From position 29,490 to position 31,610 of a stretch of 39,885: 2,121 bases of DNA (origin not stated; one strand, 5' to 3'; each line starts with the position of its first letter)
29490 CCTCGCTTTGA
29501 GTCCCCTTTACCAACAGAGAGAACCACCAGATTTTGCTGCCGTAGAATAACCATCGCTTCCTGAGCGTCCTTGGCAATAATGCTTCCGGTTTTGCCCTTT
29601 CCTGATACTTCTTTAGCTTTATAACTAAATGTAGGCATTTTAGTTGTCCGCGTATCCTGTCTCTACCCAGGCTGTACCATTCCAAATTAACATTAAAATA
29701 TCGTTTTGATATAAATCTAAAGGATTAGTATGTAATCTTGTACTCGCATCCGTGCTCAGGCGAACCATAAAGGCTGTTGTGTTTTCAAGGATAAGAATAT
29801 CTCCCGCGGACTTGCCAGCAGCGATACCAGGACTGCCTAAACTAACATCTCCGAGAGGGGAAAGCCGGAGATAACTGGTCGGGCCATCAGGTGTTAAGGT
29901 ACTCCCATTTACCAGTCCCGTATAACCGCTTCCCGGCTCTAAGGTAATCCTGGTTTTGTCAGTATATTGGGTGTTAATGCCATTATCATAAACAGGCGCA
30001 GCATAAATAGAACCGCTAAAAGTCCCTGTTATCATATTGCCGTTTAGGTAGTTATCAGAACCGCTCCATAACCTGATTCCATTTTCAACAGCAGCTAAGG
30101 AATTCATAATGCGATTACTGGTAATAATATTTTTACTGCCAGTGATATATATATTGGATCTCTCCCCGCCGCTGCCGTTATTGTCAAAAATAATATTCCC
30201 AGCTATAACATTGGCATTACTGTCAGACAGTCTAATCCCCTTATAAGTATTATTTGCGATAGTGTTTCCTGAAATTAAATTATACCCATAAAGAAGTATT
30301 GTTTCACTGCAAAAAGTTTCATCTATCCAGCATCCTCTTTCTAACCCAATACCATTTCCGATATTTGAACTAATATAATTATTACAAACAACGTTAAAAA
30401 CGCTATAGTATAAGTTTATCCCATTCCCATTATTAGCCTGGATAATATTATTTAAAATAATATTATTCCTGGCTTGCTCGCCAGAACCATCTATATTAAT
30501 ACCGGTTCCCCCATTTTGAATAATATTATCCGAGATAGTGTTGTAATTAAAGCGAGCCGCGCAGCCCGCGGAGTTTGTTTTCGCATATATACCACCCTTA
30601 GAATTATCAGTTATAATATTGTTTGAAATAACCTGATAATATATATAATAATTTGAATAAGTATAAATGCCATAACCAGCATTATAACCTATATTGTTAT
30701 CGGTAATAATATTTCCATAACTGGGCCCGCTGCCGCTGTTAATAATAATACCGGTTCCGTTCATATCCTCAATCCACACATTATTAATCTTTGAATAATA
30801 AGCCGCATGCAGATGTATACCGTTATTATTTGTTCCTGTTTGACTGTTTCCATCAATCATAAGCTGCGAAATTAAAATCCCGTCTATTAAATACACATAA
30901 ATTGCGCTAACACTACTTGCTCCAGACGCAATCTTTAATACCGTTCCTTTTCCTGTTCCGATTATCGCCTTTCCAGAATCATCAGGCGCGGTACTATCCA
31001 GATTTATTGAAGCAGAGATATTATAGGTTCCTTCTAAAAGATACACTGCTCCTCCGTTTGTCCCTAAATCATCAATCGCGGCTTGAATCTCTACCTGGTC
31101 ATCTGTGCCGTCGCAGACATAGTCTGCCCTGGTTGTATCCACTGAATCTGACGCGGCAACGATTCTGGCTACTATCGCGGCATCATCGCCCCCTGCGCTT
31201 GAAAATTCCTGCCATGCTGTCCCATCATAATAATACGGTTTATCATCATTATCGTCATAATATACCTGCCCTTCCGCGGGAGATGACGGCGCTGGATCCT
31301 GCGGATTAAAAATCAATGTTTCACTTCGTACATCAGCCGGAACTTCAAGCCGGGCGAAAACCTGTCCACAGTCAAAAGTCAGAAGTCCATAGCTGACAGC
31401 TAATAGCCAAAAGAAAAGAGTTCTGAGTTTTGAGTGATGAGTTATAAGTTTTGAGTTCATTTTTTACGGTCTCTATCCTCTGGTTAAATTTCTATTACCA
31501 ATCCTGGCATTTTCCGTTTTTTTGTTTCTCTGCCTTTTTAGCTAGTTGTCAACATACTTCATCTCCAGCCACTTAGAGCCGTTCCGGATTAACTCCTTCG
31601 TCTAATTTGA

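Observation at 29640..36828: Three paralogous secreted beta-helix proteins embedded between the pilus ATPase and platform genes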

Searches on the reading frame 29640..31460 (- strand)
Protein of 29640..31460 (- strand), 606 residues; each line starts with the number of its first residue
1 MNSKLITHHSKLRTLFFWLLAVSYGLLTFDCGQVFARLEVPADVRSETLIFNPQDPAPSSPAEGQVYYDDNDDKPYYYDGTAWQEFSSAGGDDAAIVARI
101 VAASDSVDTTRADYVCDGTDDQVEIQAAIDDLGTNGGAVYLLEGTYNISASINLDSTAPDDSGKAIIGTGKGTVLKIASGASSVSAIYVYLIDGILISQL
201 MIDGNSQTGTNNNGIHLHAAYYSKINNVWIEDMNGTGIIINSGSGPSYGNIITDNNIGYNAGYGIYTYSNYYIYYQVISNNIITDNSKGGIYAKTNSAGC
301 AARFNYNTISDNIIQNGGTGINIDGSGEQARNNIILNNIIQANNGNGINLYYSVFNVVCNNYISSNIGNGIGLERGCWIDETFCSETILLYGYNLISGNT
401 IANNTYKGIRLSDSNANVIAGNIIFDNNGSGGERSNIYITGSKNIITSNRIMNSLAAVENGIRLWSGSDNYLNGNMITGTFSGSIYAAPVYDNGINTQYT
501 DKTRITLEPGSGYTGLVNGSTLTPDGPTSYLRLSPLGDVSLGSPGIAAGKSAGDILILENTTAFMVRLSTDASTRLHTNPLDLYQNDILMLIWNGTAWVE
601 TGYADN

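Call 4: search_protein_families(library=pfam, proteins=[window:29640-31460:-], max_evalue=0.01)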
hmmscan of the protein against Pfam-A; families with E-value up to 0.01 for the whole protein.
window:29640-31460:- (606 aa): 3 families
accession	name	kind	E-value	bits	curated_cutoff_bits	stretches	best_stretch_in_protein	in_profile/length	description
PF13229.12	Beta_helix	-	1.3e-19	70.8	25.9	3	198-304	55-155/158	Right handed beta helix region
PF05048.19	NosD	-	1.5e-15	57.7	23.6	3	394-486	71-154/212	Periplasmic copper-binding protein (NosD)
PF25692.1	Phage_depo_C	-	2.7e-05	25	25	1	519-598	8-89/90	Phage depolymerase C-terminal beta sandwich domain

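Call 9: search_protein_families(library=phrogs, proteins=[window:29640-31460:-], max_evalue=0.01)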
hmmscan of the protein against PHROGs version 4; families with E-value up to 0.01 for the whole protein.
window:29640-31460:- (606 aa): 6 families
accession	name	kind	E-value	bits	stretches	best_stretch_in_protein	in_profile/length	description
phrog_11699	-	tail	2.7e-06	27.3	1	96-287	39-221/553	minor tail protein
phrog_20787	-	head and packaging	8.4e-05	23.7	1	58-85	34-61/67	virion structural protein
phrog_7458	-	tail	0.0001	21.7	0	113-174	127-187/732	tail spike protein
phrog_8309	-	unknown function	0.00021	21.5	1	55-89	23-57/312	-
phrog_2234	-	tail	0.0021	17.7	0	205-452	419-645/757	tail spike protein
phrog_5363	-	unknown function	0.0022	18.8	1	61-193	91-220/245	-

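Call 10: find_homologous_proteins(query=window:29640-31460:-, max_evalue=0.00001)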
Query window:29640-31460:- (606 aa): 325 proteins with E <= 0.00001 among 8000 candidates; the best 120 are listed.
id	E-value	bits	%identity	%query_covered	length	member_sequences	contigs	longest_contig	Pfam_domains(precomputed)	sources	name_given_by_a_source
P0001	0.0e+0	1339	100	100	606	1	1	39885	PF13229.13,PF05048.20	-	-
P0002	6.8e-143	495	49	98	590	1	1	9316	PF13229.13,PF05048.20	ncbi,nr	ncbi:MAG: right-handed parallel beta-helix repeat-containing protein [Candidatus Omnitrophica bacter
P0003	1.3e-114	402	45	100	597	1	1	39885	PF25692.2,PF13229.13,PF05048.20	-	-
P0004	3.8e-113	397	49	88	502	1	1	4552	PF13229.13,PF05048.20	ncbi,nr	ncbi:MAG: right-handed parallel beta-helix repeat-containing protein, partial [Elusimicrobia bacteri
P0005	1.9e-100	355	42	99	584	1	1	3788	PF13229.13,PF05048.20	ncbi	-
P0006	6.7e-94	334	41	98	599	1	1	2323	PF13229.13,PF05048.20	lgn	-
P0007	1.3e-92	329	42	95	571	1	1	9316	PF13229.13,PF05048.20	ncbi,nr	ncbi:MAG: right-handed parallel beta-helix repeat-containing protein [Candidatus Omnitrophica bacter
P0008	1.1e-88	316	40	91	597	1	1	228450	PF25692.2,PF13229.13,PF05048.20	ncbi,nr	ncbi:MAG: NosD domain-containing protein, partial [bacterium]|nr:NosD domain-containing protein [bac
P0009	1.5e-84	303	42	94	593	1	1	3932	PF25692.2,PF13229.13,PF05048.20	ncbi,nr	ncbi:MAG: right-handed parallel beta-helix repeat-containing protein [bacterium]|nr:right-handed par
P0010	5.1e-84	301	40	97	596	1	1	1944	PF13229.13,PF05048.20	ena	-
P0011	5.9e-84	301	40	94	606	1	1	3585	PF13229.13,PF05048.20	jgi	jgi:parallel beta-helix repeat protein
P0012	2.1e-82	296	41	99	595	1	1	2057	PF25692.2,PF13229.13,PF05048.20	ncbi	-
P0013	2.3e-82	295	38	98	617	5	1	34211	PF25692.2,PF13229.13,PF05048.20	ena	-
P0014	1.6e-81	293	40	98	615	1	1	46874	PF13229.13,PF05048.20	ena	-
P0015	6.9e-81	291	50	38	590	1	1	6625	PF25692.2,PF13229.13,PF05048.20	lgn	-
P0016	1.8e-80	289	38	100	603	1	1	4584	PF13229.13,PF05048.20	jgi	jgi:parallel beta-helix repeat protein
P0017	1.3e-78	283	39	98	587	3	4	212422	PF13229.13,PF05048.20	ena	-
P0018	8.4e-77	277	41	54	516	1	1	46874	PF25692.2,PF13229.13,PF26696.1,PF05048.20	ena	-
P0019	2.3e-76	276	42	94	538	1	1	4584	PF25692.2,PF13229.13,PF05048.20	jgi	jgi:parallel beta-helix repeat protein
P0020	3.4e-76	275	39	100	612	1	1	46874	PF13229.13,PF05048.20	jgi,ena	-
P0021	6.5e-76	274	47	34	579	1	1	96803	PF13229.13,PF05048.20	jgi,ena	-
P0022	7.0e-76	274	37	99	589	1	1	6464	PF25692.2,PF13229.13,PF05048.20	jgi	jgi:parallel beta-helix repeat protein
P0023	1.1e-75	273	37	100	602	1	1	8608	PF25692.2,PF13229.13,PF05048.20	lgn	-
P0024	4.5e-75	271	50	32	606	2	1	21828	PF13229.13,PF05048.20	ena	-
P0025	2.6e-74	269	38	94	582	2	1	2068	PF05048.20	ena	-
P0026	8.6e-73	264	38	94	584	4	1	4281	PF13229.13,PF05048.20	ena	-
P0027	1.5e-72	263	36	94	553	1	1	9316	PF13229.13,PF05048.20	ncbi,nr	ncbi:MAG: right-handed parallel beta-helix repeat-containing protein [Candidatus Omnitrophica bacter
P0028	4.9e-72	261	37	96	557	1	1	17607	PF13229.13,PF05048.20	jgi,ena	-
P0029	7.3e-71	257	38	99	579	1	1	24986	PF25692.2,PF13229.13,PF12708.13,PF05048.20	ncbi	-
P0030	8.1e-71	257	37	99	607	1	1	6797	PF13229.13,PF12708.13,PF05048.20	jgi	jgi:parallel beta-helix repeat protein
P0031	2.1e-69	253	36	96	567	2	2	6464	PF25692.2,PF13229.13,PF05048.20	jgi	jgi:parallel beta-helix repeat protein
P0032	4.4e-69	252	37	100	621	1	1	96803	PF25692.2,PF13229.13,PF05048.20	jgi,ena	-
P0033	1.0e-68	250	38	92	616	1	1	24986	PF25692.2,PF13229.13,PF05048.20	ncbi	-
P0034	1.4e-68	250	39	90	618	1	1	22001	PF25692.2,PF13229.13,PF05048.20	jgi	-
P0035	1.8e-68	250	38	94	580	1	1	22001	PF25692.2,PF13229.13,PF05048.20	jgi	-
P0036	3.9e-68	248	43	42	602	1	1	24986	PF25692.2,PF13229.13,PF12708.13,PF05048.20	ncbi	-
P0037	1.4e-67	247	39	91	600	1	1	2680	PF25692.2,PF13229.13,PF05048.20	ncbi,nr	ncbi:MAG: right-handed parallel beta-helix repeat-containing protein [bacterium]|nr:right-handed par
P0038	1.7e-67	246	37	100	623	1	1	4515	PF25692.2,PF13229.13,PF05048.20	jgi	jgi:parallel beta-helix repeat protein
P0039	3.0e-67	246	37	98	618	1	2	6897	PF25692.2,PF13229.13,PF05048.20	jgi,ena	-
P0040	4.4e-67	245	35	97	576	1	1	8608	PF13229.13,PF05048.20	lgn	-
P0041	6.2e-67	244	36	99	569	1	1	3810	PF13229.13,PF12708.13,PF05048.20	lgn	-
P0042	1.6e-66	243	36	95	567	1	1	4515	PF25692.2,PF13229.13,PF05048.20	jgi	jgi:parallel beta-helix repeat protein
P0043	2.1e-66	243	35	98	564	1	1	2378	PF13229.13,PF05048.20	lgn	-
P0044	5.0e-64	235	40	93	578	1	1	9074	PF13229.13,PF07602.18,PF05048.20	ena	-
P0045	3.9e-63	232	35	98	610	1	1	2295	PF25692.2,PF13229.13,PF05048.20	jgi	-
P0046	4.0e-63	232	35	100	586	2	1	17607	PF25692.2,PF13229.13,PF12708.13,PF05048.20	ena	-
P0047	3.6e-59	219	36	100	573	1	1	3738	PF13229.13,PF12708.13,PF05048.20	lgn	-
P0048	1.5e-58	217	35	94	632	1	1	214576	PF13229.13,PF05048.20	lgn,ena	-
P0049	3.0e-58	216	37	90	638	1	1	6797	PF25692.2,PF13229.13,PF05048.20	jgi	jgi:hypothetical protein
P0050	4.5e-58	215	34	94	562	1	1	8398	PF25692.2,PF13229.13,PF05048.20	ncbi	-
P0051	3.8e-57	212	34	90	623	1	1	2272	PF13229.13,PF05048.20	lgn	-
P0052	4.7e-57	212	36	90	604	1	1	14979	PF25692.2,PF13229.13,PF12708.13,PF05048.20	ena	-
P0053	2.7e-56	209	36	99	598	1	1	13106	PF13229.13,PF12708.13,PF05048.20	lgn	-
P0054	6.8e-56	208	33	98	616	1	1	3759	PF25692.2,PF13229.13,PF05048.20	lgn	-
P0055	1.0e-55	207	35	96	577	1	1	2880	PF13229.13,PF05048.20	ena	-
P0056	1.8e-55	207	35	90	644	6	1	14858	PF25692.2,PF13229.13,PF12708.13,PF26696.1,PF05048.20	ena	-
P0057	2.1e-54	203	35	97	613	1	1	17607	PF13229.13,PF12708.13,PF05048.20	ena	-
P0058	3.1e-54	203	35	99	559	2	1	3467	PF25692.2,PF13229.13,PF05048.20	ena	-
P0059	1.6e-53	200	35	98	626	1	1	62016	PF13229.13,PF05048.20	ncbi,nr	ncbi:MAG: right-handed parallel beta-helix repeat-containing protein [Candidatus Omnitrophota bacter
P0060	1.6e-53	200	37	94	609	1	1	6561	PF13229.13,PF05048.20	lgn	-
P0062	2.7e-52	196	34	98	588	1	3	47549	PF25692.2,PF13229.13,PF05048.20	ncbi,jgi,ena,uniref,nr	ncbi:MAG: hypothetical protein COV72_07720 [Candidatus Omnitrophica bacterium CG11_big_fil_rev_8_21_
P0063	3.0e-52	196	36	100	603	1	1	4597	PF13229.13,PF12708.13,PF05048.20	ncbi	-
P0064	3.2e-52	196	36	90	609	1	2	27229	PF25692.2,PF13229.13,PF12708.13,PF05048.20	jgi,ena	-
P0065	2.2e-51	193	30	98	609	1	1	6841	PF13229.13,PF05048.20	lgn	-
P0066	2.8e-51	193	31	100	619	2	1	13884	PF25692.2,PF13229.13,PF12708.13,PF26696.1,PF05048.20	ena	-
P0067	1.3e-49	187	32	95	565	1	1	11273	PF25692.2,PF13229.13,PF05048.20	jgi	-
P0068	2.5e-49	186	35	90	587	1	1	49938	PF25692.2,PF13229.13,PF05048.20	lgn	-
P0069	4.5e-48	182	33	94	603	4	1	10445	PF25692.2,PF13229.13,PF05048.20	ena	-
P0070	1.1e-46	178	33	100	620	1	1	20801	PF25692.2,PF13229.13,PF12708.13,PF05048.20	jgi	-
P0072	1.2e-45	174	36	98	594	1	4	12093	PF13229.13,PF05048.20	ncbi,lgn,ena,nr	ncbi:MAG TPA: hypothetical protein ENH41_05010 [Candidatus Omnitrophica bacterium]|nr:hypothetical p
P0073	6.0e-45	172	37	64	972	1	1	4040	PF13229.13,PF05048.20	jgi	-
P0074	5.0e-44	169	33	97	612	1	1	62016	PF25692.2,PF13229.13,PF05048.20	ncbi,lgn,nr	ncbi:MAG: right-handed parallel beta-helix repeat-containing protein [Candidatus Omnitrophota bacter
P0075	1.4e-40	157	31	98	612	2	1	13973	PF25692.2,PF13229.13,PF05048.20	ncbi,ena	-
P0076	2.2e-40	157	32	99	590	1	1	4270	PF25692.2,PF13229.13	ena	-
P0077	3.4e-39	153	30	97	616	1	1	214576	PF25692.2,PF13229.13,PF05048.20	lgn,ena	-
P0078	2.7e-38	150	31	97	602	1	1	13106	PF25692.2,PF13229.13,PF05048.20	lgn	-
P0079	2.8e-37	147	31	88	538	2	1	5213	PF12708.13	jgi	-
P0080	1.6e-33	134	31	94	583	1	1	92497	PF25692.2,PF13229.13,PF12708.13,PF05048.20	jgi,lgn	jgi:hypothetical protein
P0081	1.2e-32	131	35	70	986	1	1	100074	PF13229.13,PF05048.20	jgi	-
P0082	5.5e-30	122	31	97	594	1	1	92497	PF13229.13,PF05048.20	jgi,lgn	jgi:hypothetical protein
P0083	1.3e-28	118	35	65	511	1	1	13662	PF13229.13,PF05048.20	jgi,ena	-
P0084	3.1e-25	107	33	69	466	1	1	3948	PF13229.13,PF12708.13,PF05048.20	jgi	jgi:parallel beta-helix repeat protein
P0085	4.7e-24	103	32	62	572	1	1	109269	PF13229.13,PF12708.13,PF05048.20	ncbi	-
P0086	1.6e-22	98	33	54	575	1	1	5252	PF13229.13,PF05048.20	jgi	-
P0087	2.0e-22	97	29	54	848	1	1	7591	PF13229.13,PF26696.1,PF05048.20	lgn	-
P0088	5.3e-22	96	32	56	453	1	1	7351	PF13229.13,PF12708.13,PF05048.20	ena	-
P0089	6.4e-21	93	32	88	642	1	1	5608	PF13229.13,PF05048.20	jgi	jgi:parallel beta-helix repeat protein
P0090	8.8e-21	92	31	62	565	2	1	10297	PF13229.13,PF05048.20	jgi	-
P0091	9.6e-21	92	35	58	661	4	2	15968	PF01391.24,PF13229.13,PF09458.17,PF05048.20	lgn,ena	-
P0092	1.5e-20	91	34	53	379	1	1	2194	PF13229.13,PF05048.20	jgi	-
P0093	1.6e-19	88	27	70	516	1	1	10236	PF13229.13,PF05048.20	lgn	-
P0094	2.0e-19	88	34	48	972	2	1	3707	PF13229.13,PF05048.20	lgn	-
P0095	2.1e-19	88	31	58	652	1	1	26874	PF13229.13,PF12708.13,PF05048.20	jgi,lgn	jgi:parallel beta-helix repeat protein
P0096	3.1e-19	87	29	99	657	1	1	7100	PF13229.13,PF05048.20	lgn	-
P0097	2.0e-18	84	32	68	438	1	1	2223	PF13229.13,PF05048.20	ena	-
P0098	2.4e-18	84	33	59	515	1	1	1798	PF13229.13,PF05048.20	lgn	-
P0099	3.4e-18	84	35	57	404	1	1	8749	PF13229.13,PF05048.20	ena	-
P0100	3.7e-18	83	31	69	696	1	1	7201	PF13229.13,PF05048.20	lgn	-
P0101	5.3e-18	83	32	56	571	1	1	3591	PF13229.13,PF05048.20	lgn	-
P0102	5.9e-18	83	29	65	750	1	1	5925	PF13229.13,PF05048.20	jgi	jgi:hypothetical protein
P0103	7.0e-18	82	31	53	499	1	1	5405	PF13229.13,PF05048.20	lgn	-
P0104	8.2e-18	82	31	68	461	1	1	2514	PF13229.13,PF05048.20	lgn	-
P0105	1.1e-17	82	33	65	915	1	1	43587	PF13229.13,PF05048.20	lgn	-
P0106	1.2e-17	82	33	78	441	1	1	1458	PF13229.13,PF05048.20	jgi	jgi:parallel beta-helix repeat protein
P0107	1.4e-17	81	33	54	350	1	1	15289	PF13229.13,PF05048.20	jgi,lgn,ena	jgi:parallel beta-helix repeat protein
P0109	3.6e-17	80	38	30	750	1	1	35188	PF13229.13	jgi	-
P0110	3.8e-17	80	32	49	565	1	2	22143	PF13229.13,PF12708.13,PF05048.20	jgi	jgi:hypothetical protein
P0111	5.5e-17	80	35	61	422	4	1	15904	PF13229.13,PF05048.20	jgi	jgi:parallel beta-helix repeat protein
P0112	5.7e-17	79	45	20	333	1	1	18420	PF13229.13,PF05048.20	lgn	-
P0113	6.9e-17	79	37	33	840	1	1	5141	PF13229.13,PF05048.20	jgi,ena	-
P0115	1.1e-16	79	38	34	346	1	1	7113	PF13229.13,PF05048.20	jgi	-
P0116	1.2e-16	78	36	50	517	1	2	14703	PF13229.13,PF05048.20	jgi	jgi:parallel beta-helix repeat protein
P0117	1.5e-16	78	32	60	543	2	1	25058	PF13229.13,PF05048.20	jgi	jgi:parallel beta-helix repeat protein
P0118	1.6e-16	78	34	29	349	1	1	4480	PF13229.13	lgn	-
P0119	1.8e-16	78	33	47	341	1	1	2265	PF13229.13,PF05048.20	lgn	-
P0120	1.9e-16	78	33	55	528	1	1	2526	PF13229.13,PF05048.20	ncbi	-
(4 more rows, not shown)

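Call 13: find_encoding_contigs(protein=P0014, flank=10000, max_places=3)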
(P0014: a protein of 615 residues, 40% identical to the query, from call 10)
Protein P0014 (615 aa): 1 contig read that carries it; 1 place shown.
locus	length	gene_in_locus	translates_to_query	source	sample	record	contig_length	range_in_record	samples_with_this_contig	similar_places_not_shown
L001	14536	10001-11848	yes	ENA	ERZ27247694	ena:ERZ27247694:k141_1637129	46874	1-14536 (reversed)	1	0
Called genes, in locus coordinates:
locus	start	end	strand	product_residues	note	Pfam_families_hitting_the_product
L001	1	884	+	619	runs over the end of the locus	PF06480:FtsH_ext (weak), PF00004:AAA, PF07728:AAA_5 (weak), PF17862:AAA_lid_3, PF01434:Peptidase_M41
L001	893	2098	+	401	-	PF00809:Pterin_bind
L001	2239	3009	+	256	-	PF02457:DAC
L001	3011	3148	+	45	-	-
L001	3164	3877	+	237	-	PF03740:PdxJ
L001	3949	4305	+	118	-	PF01648:ACPS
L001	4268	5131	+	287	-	PF01256:Carb_kinase, PF02110:HK, PF08543:Phos_pyr_kin (weak)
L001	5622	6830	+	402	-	PF28597:T2SSF_N, PF00482:T2SSF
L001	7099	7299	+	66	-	PF00376:MerR (weak), PF13411:MerR_1 (weak)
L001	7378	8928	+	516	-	PF26696:PTL_trimer (weak), PF05048:NosD, PF13229:Beta_helix, PF25692:Phage_depo_C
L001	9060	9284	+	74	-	-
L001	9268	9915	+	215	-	PF08843:AbiEii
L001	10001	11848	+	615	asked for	PF05048:NosD, PF13229:Beta_helix, PF05048:NosD (weak)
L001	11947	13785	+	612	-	PF13229:Beta_helix, PF05048:NosD, PF13229:Beta_helix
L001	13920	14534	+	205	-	?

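Call 14: find_encoding_contigs(protein=P0002, flank=10000, max_places=3)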
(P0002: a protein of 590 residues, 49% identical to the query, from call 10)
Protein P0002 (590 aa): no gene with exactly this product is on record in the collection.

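Call 15: find_encoding_contigs(protein=P0017, flank=10000, max_places=2)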
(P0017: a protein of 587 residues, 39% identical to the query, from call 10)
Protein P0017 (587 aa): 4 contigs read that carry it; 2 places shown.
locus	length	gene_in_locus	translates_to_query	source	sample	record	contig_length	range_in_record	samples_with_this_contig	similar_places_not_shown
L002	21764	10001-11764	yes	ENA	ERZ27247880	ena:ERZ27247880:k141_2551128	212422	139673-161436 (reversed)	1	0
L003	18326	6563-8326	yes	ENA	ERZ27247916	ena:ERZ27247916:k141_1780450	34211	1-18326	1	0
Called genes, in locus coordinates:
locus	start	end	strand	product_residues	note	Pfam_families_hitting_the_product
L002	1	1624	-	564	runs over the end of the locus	PF06068:TIP49 (weak), PF00004:AAA, PF17862:AAA_lid_3 (weak), PF01434:Peptidase_M41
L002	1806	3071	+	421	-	PF03952:Enolase_N, PF00113:Enolase_C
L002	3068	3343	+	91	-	PF04977:DivIC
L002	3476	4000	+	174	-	PF11645:PDDEXK_5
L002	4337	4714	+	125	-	PF07238:PilZ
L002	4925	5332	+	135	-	PF05157:MshEN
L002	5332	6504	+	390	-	PF00437:T2SSE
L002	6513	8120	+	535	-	PF05157:MshEN, PF00437:T2SSE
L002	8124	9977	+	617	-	PF05048:NosD, PF13229:Beta_helix, PF25692:Phage_depo_C (weak)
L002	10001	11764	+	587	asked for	PF05048:NosD, PF13229:Beta_helix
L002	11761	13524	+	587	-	PF12708:Pect-lyase_RHGA_epim (weak), PF05048:NosD (weak), PF13229:Beta_helix, PF05048:NosD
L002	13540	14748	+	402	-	PF28597:T2SSF_N, PF00482:T2SSF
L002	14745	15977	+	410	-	PF07963:N_methyl (weak), PF13415:Beta-prop_FBX42, PF13854:Kelch_HCF (faint), PF24681:Kelch_KLHDC2_KLHL20_DRC7, PF24981:Beta-prop_ATRN-LZTR1 (faint), PF01344:Kelch_1 (weak), PF24681:Kelch_KLHDC2_KLHL20_DRC7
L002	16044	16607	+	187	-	PF07963:N_methyl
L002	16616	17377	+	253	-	-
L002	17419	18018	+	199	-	-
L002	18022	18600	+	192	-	PF04350:PilO (weak)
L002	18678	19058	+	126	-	-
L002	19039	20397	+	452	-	PF21305:type_II_gspD_N0 (weak), PF07660:STN (weak), PF03958:Secretin_N, PF00263:Secretin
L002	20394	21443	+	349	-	-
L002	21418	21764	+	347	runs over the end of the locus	PF11104:PilM_2, PF14450:FtsA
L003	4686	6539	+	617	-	PF05048:NosD, PF13229:Beta_helix, PF25692:Phage_depo_C (weak)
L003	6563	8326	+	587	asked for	PF05048:NosD, PF13229:Beta_helix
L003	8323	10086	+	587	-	PF12708:Pect-lyase_RHGA_epim (weak), PF05048:NosD (weak), PF13229:Beta_helix, PF05048:NosD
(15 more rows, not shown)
